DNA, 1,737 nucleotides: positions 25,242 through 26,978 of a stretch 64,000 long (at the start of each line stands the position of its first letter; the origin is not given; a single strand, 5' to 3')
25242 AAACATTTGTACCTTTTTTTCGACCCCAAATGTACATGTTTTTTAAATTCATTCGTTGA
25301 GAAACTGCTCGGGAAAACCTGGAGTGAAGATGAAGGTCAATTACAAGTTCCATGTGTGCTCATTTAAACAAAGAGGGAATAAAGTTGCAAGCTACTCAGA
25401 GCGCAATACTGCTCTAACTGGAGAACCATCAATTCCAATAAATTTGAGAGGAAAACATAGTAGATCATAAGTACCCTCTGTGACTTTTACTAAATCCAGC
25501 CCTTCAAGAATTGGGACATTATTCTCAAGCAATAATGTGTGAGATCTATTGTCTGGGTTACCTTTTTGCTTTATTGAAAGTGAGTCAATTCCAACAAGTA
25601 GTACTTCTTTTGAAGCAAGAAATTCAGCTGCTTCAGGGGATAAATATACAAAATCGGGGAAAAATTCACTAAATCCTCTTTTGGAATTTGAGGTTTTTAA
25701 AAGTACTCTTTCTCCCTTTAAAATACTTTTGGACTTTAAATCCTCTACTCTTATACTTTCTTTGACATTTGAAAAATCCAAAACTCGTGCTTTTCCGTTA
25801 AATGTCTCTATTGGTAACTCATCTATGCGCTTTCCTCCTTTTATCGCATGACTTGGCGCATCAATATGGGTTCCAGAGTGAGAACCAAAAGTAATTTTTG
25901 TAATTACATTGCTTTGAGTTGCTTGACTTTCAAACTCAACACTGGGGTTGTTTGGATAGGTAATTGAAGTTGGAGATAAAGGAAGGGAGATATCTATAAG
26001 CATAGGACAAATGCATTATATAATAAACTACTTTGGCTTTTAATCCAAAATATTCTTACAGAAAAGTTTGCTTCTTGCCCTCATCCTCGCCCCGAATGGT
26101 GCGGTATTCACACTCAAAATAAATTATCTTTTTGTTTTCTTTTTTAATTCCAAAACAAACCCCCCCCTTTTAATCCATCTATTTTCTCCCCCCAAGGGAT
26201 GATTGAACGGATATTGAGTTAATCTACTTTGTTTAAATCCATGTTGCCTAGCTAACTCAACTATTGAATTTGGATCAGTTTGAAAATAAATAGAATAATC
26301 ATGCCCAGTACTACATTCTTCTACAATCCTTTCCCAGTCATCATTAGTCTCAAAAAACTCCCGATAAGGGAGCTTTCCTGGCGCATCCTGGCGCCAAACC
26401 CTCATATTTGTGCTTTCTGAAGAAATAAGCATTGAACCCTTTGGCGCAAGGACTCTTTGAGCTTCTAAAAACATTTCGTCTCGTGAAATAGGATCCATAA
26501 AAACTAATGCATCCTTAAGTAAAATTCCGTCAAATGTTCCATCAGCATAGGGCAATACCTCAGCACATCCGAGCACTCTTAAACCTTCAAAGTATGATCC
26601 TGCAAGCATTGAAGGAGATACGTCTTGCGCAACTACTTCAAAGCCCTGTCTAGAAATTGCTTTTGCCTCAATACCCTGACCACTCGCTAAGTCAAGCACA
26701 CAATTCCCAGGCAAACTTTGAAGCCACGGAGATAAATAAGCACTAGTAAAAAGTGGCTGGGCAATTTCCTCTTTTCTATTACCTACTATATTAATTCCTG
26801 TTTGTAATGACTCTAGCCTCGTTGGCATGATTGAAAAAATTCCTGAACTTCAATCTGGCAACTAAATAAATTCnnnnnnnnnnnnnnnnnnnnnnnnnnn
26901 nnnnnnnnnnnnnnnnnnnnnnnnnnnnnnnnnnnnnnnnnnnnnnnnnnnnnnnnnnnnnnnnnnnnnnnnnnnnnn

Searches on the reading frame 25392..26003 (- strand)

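Call 73: search_protein_families(library=pfam, proteins=[window:25392-26003:-], max_evalue=0.001)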
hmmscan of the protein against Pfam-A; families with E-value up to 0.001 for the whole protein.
window:25392-26003:- (203 aa): 1 family
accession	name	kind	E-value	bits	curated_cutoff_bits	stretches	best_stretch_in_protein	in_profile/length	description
PF04199.19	Cyclase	-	3.8e-27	95.7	23.1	1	3-144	1-140/142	Putative cyclase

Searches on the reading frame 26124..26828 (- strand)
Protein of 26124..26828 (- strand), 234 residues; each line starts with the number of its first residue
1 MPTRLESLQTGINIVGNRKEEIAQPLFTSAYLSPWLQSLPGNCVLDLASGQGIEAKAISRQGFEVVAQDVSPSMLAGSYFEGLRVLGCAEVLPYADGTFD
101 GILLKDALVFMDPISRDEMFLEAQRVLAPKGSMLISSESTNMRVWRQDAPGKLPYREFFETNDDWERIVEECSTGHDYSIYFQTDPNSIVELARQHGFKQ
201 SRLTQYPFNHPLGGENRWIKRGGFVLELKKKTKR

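Call 3: search_protein_families(library=pfam, proteins=[window:26124-26828:-], max_evalue=0.01)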
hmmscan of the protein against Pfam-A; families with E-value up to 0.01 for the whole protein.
window:26124-26828:- (234 aa): 4 families
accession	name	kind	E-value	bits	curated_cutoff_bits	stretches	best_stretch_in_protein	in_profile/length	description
PF08241.18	Methyltransf_11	-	6e-12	46.5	21.2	1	45-135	1-95/95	Methyltransferase domain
PF13649.12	Methyltransf_25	-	4.6e-10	40.5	27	1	44-131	1-97/97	Methyltransferase domain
PF13847.12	Methyltransf_31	-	2.2e-06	27.9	27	1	41-141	4-115/145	Methyltransferase domain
PF13489.12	Methyltransf_23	-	6.8e-05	23.1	27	1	32-151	16-134/164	Methyltransferase domain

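Call 4: search_protein_families(library=ncbifam, proteins=[window:26124-26828:-], max_evalue=0.01)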
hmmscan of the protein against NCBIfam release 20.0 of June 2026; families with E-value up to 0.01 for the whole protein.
window:26124-26828:- (234 aa): 20 families
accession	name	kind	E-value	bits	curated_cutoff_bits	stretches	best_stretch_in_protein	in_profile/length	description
NF001241.0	PRK00216.1-2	equivalog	3.4e-11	43.2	327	1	36-141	47-153/231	demethylmenaquinone methyltransferase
NF045667.1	MTase_DVU1556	equivalog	4.6e-10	39.3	155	1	39-136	21-120/213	DVU_1556 family methyltransferase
NF043040.1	corrin_prot_MT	hypoth_equivalog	4e-07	29.7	180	1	40-146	41-158/216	corrinoid protein-associated methyltransferase CpaM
NF004452.0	PRK05785.1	equivalog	8.3e-07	28.7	207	1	43-108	54-120/228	hypothetical protein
NF011527.0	PRK14968.1-1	equivalog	6.4e-06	26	242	1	40-105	34-100/192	putative methyltransferase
NF041820.1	daptide_MTase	equivalog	1e-05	25.1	175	1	38-76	35-72/243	daptide-type RiPP biosynthesis methyltransferase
NF047649.1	MTase_UXPK_star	exception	1.5e-05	24.2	460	1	39-136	76-182/283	methyltransferase/UXPK-star double selenoprotein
NF041537.1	ArsM_AhpD_UU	exception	2.1e-05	23.5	510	1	40-204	76-239/345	arsenite methyltransferase/AhpD domain selenoprotein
TIGR01934.1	MenG_MenH_UbiE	subfamily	4.7e-05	22.8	158.35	1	36-140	35-146/223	ubiquinone/menaquinone biosynthesis methyltransferase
NF001240.0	PRK00216.1-1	equivalog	0.00019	20.6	378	1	40-137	63-170/251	bifunctional demethylmenaquinone methyltransferase/2-methoxy-6-polyprenyl-1,4-benzoquinol methylase UbiE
NF051855.1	GlySarMtaseBact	equivalog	0.00038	20.1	350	1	41-81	54-94/259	glycine/sarcosine N-methyltransferase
TIGR01983.1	UbiG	equivalog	0.0021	17.4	102.95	1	30-76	45-85/228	bifunctional 2-polyprenyl-6-hydroxyphenol methylase/3-demethylubiquinol 3-O-methyltransferase UbiG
NF008823.0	PRK11873.1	subfamily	0.0028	17.2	263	0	40-136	77-182/272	arsenite methyltransferase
TIGR02021.1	BchM-ChlM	equivalog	0.0031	16.9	158.9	1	35-76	47-90/218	magnesium protoporphyrin IX methyltransferase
NF007610.0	PRK10258.1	equivalog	0.0037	16.6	342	1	42-134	44-137/251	malonyl-ACP O-methyltransferase BioC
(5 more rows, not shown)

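Call 78: search_protein_families(library=padloc, proteins=[window:26124-26828:-], max_evalue=0.001)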
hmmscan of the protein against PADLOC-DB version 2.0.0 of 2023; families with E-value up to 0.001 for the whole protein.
window:26124-26828:- (234 aa): 1 family
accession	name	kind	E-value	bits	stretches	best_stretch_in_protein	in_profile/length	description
PDLC04134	mad2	-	3.3e-10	37.4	1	29-171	280-425/492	mads_2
